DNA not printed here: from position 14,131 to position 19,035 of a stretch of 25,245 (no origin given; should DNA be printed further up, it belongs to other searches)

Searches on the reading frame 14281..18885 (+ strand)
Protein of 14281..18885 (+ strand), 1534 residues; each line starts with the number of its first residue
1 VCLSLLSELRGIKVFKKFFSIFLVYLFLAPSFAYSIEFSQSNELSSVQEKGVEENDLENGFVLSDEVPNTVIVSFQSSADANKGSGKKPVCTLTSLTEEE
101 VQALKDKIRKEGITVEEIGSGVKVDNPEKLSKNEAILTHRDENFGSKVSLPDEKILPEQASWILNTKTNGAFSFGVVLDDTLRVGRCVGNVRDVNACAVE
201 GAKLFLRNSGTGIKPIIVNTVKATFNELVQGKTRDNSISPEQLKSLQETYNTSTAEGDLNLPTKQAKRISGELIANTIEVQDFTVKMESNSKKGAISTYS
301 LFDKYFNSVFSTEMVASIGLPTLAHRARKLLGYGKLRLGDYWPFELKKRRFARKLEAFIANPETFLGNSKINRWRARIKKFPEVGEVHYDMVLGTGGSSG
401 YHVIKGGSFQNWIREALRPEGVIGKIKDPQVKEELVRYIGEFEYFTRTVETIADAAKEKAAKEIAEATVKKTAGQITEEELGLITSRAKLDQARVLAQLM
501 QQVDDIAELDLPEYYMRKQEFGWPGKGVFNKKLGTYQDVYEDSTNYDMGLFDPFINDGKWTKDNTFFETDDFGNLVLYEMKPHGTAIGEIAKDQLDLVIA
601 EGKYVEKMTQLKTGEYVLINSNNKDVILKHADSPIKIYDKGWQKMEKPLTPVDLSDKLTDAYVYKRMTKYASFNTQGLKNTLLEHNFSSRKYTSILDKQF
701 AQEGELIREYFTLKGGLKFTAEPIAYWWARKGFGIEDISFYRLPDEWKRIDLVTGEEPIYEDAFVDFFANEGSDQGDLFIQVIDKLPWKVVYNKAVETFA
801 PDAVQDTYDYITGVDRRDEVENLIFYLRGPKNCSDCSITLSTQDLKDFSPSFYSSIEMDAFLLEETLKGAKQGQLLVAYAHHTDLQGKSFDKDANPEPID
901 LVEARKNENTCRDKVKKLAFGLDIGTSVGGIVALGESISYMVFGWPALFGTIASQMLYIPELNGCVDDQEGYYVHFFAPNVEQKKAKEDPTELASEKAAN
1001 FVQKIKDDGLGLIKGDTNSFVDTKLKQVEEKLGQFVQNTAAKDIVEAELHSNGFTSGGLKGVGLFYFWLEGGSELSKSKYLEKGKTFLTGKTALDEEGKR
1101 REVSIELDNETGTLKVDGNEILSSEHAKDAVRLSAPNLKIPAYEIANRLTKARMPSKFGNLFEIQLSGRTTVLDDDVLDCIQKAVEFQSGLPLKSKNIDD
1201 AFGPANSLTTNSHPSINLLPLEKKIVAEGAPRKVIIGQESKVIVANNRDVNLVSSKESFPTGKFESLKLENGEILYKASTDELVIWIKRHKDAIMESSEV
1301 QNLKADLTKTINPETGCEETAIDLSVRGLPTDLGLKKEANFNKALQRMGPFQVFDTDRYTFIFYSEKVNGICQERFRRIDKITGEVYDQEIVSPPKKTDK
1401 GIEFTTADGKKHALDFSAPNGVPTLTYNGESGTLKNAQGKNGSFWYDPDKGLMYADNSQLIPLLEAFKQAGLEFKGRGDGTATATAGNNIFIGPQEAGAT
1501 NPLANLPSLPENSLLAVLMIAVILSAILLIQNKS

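Call 7: search_protein_families(library=pfam, proteins=[window:14281-18885:+], max_evalue=0.01)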
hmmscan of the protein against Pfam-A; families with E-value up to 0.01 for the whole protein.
window:14281-18885:+ (1534 aa): 0 families

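Call 38: search_solved_structures(query=window:14281-18885:+, max_evalue=0.1)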
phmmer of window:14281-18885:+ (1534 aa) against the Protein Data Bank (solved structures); distinct sequences matched with E-value up to 0.1: 0.

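Call 70: search_protein_families(library=ncbifam, proteins=[window:14281-18885:+], max_evalue=0.1)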
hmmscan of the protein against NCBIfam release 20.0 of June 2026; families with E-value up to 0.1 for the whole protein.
window:14281-18885:+ (1534 aa): 0 families
